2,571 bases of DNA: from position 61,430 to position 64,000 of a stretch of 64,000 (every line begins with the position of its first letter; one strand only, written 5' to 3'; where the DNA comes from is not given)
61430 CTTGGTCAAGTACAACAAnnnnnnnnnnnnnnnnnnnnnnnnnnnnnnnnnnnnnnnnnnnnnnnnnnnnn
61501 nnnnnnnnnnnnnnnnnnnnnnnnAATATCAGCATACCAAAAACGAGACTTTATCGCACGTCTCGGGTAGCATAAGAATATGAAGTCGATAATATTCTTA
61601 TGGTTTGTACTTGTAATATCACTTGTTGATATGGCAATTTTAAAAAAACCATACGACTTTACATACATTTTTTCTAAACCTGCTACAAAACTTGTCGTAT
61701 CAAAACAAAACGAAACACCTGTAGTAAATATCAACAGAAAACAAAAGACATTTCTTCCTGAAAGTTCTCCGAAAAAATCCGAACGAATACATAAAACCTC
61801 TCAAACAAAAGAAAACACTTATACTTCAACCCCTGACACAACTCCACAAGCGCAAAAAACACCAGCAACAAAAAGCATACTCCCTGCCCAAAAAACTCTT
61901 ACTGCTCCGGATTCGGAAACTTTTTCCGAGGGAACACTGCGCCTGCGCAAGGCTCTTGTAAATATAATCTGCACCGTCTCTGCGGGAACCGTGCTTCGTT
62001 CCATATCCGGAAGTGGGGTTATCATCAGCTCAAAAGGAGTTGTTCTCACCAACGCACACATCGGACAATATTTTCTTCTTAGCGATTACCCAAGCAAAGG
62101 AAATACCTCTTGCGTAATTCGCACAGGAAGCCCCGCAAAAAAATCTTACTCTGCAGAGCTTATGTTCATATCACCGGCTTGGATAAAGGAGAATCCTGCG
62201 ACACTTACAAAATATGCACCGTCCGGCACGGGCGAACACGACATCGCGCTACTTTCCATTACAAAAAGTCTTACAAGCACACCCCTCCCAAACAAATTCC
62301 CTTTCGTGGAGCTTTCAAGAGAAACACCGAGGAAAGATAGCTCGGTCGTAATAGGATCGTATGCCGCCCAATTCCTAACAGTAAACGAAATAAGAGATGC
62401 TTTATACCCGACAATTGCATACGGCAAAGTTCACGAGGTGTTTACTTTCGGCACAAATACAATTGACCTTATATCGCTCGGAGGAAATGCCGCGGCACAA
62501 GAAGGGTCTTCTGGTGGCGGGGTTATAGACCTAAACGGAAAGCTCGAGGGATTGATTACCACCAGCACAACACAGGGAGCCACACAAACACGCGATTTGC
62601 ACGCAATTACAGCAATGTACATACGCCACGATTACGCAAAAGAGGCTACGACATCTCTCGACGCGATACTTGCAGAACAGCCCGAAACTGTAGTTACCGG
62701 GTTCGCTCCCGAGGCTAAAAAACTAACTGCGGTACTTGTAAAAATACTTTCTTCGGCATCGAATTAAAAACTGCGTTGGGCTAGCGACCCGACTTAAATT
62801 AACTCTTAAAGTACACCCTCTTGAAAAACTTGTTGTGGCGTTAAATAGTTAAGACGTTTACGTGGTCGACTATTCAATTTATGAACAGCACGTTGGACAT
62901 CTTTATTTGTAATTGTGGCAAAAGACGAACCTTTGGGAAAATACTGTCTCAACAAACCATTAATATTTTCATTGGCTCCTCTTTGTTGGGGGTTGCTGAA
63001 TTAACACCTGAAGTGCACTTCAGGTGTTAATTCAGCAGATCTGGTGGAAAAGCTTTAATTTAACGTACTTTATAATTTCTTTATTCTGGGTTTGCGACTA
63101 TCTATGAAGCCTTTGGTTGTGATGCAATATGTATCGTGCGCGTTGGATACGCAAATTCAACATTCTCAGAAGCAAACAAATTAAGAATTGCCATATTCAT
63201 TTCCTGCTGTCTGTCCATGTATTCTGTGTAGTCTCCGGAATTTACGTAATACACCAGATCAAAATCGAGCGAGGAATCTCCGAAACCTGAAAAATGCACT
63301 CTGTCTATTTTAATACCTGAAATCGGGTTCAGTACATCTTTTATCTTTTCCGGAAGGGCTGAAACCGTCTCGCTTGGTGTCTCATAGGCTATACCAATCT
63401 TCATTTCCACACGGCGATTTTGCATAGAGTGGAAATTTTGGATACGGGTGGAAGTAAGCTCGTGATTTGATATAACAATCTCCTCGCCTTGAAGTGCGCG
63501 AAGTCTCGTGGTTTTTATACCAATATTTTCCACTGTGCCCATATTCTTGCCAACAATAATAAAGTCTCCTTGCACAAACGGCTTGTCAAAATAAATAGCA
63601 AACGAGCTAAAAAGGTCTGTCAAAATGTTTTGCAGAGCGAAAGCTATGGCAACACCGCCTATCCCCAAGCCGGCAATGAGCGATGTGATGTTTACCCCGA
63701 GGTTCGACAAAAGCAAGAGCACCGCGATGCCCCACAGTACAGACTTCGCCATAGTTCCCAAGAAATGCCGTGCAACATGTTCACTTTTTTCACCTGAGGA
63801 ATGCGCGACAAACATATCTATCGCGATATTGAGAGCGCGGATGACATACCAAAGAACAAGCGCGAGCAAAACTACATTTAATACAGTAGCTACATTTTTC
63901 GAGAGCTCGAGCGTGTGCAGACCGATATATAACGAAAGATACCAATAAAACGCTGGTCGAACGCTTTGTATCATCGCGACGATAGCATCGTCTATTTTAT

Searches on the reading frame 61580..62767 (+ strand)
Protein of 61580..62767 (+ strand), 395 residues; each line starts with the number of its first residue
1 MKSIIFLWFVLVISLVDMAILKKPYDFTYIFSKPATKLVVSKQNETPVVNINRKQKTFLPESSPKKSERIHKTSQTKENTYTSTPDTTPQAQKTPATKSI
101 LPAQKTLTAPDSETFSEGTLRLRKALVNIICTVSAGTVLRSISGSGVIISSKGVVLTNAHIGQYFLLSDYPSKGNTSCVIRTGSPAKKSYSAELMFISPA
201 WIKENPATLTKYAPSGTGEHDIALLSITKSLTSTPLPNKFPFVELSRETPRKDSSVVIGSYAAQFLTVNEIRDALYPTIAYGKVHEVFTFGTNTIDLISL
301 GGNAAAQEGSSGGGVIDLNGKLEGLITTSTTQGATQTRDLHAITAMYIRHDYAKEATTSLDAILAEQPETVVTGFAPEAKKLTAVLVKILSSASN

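Call 11: search_protein_families(library=pfam, proteins=[window:61580-62767:+])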
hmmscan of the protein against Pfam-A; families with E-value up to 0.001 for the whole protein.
window:61580-62767:+ (395 aa): 2 families
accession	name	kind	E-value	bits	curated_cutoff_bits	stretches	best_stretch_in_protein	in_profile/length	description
PF13365.12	Trypsin_2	-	1.6e-12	48.8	27.6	1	144-325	1-144/144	Trypsin-like peptidase domain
PF00089.32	Trypsin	-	2.5e-08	34.5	20.6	1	144-337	27-206/220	Trypsin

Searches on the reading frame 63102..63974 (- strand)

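Call 11: search_protein_families(library=pfam, proteins=[window:63102-63974:-])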
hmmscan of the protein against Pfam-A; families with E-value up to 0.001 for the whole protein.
window:63102-63974:- (290 aa): 3 families
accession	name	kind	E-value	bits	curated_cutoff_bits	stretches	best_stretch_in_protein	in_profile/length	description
PF00924.24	MS_channel_2nd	-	7.9e-18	64.8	20.2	1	116-182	1-67/68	Mechanosensitive ion channel, beta-domain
PF21082.3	MS_channel_3rd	-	1e-09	39.1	21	1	189-274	1-88/88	Mechanosensitive ion channel MscS, C-terminal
PF21088.3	MS_channel_1st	-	2.9e-09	37.2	23.1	1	79-115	6-42/42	Mechanosensitive ion channel, transmembrane helices 2/3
